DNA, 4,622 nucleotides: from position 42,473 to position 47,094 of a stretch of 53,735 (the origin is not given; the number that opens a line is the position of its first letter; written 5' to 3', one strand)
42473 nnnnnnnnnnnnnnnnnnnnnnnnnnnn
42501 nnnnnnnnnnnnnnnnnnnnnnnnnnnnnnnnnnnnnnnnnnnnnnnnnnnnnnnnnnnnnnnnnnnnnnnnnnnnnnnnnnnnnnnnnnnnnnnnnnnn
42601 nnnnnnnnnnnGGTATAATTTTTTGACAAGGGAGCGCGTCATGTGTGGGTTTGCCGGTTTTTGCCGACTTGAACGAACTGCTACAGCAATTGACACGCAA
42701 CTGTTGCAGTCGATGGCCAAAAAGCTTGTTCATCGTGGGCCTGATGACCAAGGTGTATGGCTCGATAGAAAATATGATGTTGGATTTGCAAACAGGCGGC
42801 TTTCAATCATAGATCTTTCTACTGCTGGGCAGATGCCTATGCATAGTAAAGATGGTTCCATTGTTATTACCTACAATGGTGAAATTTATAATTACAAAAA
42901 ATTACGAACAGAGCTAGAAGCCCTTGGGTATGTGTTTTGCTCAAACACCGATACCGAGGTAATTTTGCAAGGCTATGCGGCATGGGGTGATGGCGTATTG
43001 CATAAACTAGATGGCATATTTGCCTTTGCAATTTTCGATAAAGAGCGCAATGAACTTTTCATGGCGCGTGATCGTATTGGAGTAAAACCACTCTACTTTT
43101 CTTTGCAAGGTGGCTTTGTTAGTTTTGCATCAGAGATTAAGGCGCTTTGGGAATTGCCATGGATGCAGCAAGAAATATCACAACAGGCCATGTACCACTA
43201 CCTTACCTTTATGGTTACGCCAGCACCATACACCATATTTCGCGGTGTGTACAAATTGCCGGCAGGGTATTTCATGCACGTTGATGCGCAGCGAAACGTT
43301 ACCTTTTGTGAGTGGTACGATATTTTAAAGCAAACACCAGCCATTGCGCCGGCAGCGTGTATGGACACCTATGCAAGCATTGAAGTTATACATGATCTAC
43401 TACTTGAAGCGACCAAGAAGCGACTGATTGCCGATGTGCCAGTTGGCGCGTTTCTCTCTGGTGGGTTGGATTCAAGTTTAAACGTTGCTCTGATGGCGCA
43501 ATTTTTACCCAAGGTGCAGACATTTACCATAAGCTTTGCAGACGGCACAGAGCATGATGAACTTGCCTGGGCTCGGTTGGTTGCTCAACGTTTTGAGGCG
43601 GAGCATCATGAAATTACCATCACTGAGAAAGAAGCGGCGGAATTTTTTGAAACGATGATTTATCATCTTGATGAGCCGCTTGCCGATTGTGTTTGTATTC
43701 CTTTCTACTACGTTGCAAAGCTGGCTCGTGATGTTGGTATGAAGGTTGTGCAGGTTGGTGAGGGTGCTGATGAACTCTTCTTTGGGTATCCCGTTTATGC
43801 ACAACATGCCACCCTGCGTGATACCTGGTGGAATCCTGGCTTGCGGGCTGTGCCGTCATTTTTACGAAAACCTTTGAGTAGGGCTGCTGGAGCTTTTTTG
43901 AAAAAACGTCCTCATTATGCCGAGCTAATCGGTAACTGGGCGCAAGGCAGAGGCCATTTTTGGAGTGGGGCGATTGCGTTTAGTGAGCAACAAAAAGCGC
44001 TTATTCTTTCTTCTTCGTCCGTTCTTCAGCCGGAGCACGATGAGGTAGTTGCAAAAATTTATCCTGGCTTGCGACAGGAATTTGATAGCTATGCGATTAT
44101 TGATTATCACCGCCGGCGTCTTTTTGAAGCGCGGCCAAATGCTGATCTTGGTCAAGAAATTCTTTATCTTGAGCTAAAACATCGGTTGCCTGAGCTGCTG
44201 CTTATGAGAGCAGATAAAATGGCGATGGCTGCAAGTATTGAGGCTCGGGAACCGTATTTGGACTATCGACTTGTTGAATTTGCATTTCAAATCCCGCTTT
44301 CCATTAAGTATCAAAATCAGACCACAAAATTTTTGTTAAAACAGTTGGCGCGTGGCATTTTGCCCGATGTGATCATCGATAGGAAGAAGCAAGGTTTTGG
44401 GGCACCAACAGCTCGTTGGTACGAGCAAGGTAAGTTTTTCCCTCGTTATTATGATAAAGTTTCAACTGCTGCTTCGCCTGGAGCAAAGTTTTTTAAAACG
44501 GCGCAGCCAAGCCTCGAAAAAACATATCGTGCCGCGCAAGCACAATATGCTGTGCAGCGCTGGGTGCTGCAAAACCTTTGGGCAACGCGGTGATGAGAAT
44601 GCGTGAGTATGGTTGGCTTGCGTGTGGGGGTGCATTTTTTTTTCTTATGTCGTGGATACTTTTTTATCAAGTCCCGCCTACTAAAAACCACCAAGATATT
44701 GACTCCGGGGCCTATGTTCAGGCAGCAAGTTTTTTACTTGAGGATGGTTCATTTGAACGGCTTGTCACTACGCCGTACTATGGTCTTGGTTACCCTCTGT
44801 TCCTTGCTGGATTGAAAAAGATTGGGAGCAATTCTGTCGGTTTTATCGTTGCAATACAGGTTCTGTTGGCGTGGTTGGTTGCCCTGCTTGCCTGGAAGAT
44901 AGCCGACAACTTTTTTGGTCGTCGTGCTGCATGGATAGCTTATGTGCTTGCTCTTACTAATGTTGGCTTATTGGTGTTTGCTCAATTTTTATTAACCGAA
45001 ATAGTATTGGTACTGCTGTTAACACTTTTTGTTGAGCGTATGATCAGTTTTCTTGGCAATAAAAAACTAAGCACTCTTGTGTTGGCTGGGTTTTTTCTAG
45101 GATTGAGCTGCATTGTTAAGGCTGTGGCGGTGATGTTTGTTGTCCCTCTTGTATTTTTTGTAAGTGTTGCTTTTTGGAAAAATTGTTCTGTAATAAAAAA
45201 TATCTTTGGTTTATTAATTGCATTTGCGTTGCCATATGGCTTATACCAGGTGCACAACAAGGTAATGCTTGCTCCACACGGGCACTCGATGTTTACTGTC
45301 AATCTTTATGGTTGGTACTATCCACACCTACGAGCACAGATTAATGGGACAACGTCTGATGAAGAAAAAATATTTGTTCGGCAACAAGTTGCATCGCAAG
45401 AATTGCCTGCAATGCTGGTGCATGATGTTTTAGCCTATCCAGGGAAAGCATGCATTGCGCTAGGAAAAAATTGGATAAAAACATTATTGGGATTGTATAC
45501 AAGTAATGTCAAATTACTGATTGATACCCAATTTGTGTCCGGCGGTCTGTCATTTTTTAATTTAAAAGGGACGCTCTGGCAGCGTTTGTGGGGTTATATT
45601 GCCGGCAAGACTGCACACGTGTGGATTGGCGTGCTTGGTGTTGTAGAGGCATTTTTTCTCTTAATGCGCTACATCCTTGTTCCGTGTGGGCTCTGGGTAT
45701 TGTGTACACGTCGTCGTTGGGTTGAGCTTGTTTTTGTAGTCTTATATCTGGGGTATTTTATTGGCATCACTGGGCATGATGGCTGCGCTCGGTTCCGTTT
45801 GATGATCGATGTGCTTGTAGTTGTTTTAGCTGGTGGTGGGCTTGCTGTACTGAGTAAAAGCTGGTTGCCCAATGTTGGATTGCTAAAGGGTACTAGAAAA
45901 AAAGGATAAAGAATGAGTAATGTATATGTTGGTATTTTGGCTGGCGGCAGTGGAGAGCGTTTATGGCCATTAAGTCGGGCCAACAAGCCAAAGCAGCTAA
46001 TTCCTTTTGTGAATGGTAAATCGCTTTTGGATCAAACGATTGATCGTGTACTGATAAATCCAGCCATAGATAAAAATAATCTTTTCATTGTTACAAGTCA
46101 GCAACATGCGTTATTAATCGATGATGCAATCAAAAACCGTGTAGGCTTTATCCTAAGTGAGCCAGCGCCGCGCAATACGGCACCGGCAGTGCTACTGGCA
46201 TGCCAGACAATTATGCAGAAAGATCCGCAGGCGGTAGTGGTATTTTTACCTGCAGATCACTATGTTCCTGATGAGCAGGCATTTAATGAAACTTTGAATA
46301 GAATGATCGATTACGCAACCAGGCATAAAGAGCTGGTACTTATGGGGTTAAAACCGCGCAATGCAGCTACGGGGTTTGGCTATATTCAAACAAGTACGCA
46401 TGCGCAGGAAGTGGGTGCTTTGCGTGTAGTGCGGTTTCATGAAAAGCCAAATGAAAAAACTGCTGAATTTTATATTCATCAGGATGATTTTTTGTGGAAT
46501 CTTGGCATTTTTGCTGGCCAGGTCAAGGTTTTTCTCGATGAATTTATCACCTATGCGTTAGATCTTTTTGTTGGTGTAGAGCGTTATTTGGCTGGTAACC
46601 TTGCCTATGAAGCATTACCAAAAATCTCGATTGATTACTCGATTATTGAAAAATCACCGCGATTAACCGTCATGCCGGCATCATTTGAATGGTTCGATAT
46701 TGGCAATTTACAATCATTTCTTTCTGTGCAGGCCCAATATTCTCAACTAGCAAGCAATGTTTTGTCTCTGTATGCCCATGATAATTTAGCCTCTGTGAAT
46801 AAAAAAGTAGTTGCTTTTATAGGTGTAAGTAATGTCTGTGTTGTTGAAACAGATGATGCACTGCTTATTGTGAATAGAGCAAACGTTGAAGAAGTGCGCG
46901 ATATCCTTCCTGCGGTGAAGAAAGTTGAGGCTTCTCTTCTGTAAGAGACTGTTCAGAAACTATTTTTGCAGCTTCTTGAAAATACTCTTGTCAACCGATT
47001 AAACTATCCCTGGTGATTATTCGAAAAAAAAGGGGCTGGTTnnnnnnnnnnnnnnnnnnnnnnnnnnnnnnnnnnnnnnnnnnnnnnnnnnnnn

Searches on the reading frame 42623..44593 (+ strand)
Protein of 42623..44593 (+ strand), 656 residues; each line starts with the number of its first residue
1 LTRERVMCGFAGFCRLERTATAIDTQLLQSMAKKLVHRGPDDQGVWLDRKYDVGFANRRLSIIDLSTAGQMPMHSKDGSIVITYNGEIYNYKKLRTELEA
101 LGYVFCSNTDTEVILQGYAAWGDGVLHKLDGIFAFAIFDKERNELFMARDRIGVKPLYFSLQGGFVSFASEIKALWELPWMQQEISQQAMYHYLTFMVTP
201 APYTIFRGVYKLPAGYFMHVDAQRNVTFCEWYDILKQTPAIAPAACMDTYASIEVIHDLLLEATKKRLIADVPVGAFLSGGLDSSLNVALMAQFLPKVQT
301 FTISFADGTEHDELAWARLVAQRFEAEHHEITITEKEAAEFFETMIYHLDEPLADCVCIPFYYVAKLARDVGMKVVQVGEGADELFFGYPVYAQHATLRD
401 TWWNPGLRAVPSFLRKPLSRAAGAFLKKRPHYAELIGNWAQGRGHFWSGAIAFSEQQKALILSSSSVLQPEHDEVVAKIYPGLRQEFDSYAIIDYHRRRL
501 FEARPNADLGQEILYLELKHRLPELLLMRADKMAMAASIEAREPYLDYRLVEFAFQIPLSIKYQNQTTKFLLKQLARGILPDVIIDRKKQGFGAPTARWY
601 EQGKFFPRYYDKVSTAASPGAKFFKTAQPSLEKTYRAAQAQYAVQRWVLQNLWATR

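Call 20: search_protein_families(library=ncbifam, proteins=[window:42623-44593:+], max_evalue=0.00001)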
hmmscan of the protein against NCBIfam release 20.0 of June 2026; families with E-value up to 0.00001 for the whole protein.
window:42623-44593:+ (656 aa): 9 families
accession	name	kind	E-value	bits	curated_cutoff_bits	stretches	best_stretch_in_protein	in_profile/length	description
TIGR01536.1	asn_synth_AEB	equivalog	7.4e-146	487.2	267.1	1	8-592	1-517/517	asparagine synthase (glutamine-hydrolyzing)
TIGR03108.1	eps_aminotran_1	hypoth_equivalog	1.5e-136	456.6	816.9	1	7-625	1-593/628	XrtA/PEP-CTERM system amidotransferase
TIGR03104.1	trio_amidotrans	equivalog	2.2e-123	412.6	570.1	2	7-395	1-386/589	N-acetylglutaminylglutamine amidotransferase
NF006949.0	PRK09431.1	equivalog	1e-93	314.8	499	3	7-178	1-168/554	asparagine synthase B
NF033535.1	lass_lactam_cya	exception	2.6e-74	251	525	1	7-588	1-593/668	lasso peptide isopeptide bond-forming cyclase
NF033561.1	macrolact_Ik_Al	subfamily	8.7e-21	74.1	300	1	134-392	82-337/561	albusnodin/ikarugamycin family macrolactam cyclase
NF001484.0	PRK00331.1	subfamily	6.3e-13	48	381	1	72-187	87-210/601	isomerizing glutamine--fructose-6-phosphate transaminase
TIGR01135.1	glmS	equivalog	6.6e-13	48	418.05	1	72-177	86-199/607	glutamine--fructose-6-phosphate transaminase (isomerizing)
TIGR01134.1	purF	equivalog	7.9e-08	32.1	350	1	72-176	86-200/432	amidophosphoribosyltransferase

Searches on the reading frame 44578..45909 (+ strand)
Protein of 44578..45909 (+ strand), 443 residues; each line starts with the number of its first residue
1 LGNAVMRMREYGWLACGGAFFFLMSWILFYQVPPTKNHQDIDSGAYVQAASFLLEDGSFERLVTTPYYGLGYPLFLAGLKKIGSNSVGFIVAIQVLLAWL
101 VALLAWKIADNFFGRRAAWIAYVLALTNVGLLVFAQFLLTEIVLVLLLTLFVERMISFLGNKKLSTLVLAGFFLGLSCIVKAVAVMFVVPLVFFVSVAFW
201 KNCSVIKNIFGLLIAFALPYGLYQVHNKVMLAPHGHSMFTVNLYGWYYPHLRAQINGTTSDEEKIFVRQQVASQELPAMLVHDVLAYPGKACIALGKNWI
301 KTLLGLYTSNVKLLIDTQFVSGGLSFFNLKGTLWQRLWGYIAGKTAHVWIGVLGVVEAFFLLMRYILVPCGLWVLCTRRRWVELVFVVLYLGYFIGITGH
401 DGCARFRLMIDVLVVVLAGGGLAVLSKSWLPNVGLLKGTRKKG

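Call 20: search_protein_families(library=ncbifam, proteins=[window:44578-45909:+], max_evalue=0.00001)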
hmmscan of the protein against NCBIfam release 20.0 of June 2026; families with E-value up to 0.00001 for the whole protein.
window:44578-45909:+ (443 aa): 0 families

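Call 76: search_protein_families(library=pfam, proteins=[window:44578-45909:+], max_evalue=0.001)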
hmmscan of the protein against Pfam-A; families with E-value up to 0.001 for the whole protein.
window:44578-45909:+ (443 aa): 2 families
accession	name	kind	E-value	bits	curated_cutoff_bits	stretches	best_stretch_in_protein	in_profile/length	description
PF13231.12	PMT_2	-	8.3e-08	33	26.1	1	72-217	6-150/160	Dolichyl-phosphate-mannose-protein mannosyltransferase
PF02366.24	PMT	-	0.00013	22.1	22.7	1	95-203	91-204/245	Dolichyl-phosphate-mannose-protein mannosyltransferase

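Call 78: search_protein_families(library=ncbifam, proteins=[window:44578-45909:+], max_evalue=0.001)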
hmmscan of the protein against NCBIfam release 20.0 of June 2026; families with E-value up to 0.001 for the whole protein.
window:44578-45909:+ (443 aa): 0 families

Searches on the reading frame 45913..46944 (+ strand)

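Call 76: search_protein_families(library=pfam, proteins=[window:45913-46944:+], max_evalue=0.001)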
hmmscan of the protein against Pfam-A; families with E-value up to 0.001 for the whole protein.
window:45913-46944:+ (343 aa): 3 families
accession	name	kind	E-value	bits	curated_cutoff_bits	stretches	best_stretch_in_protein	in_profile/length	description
PF00483.29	NTP_transferase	-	8.8e-40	137.3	21.2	1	8-277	4-243/245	Nucleotidyl transferase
PF22640.1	ManC_GMP_beta-helix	-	1.5e-08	34.8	27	1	282-332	2-52/55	MannoseP isomerase/GMP-like beta-helix domain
PF12804.13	NTP_transf_3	-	5e-07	30.5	27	1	8-131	3-111/160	MobA-like NTP transferase domain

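Call 78: search_protein_families(library=ncbifam, proteins=[window:45913-46944:+], max_evalue=0.001)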
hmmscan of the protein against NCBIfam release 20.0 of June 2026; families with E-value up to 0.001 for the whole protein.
window:45913-46944:+ (343 aa): 11 families
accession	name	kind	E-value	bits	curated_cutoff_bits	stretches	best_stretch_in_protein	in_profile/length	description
TIGR01479.1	GMP_PMI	equivalog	2.5e-71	240.9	372.95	1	7-337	4-347/467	mannose-1-phosphate guanylyltransferase/mannose-6-phosphate isomerase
NF012004.0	PRK15460.1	equivalog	1.1e-49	169.4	859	1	2-336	4-356/478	mannose-1-phosphate guanyltransferase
TIGR03992.1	Arch_glmU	subfamily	1.5e-08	33.9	292.1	1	8-185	5-159/393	bifunctional sugar-1-phosphate nucleotidylyltransferase/acetyltransferase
NF002023.0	PRK00844.1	subfamily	1.2e-07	31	458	0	89-206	102-207/408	glucose-1-phosphate adenylyltransferase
TIGR02091.1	glgC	equivalog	1.7e-07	30.7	424.9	0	89-279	97-262/364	glucose-1-phosphate adenylyltransferase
NF010933.0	PRK14353.1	equivalog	9.6e-06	24.5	505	1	8-160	10-148/453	bifunctional UDP-N-acetylglucosamine diphosphorylase/glucosamine-1-phosphate N-acetyltransferase GlmU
NF041173.1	Sug_nt_acttase_Thmprot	equivalog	1.7e-05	24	600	1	8-111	5-103/405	bifunctional sugar-1-phosphate nucleotidylyltransferase/acetyltransferase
NF001947.0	PRK00725.1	subfamily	1.9e-05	23.6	470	0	4-211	17-224/426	glucose-1-phosphate adenylyltransferase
NF001183.0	PRK00155.1-3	subfamily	2.2e-05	23.9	166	1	4-74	2-66/237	D-ribitol-5-phosphate cytidylyltransferase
NF002772.0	PRK02862.1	equivalog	0.00028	19.7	537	0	2-66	2-62/429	glucose-1-phosphate adenylyltransferase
TIGR01208.1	rmlA_long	equivalog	0.0004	19.4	320.25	0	8-112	4-105/353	glucose-1-phosphate thymidylyltransferase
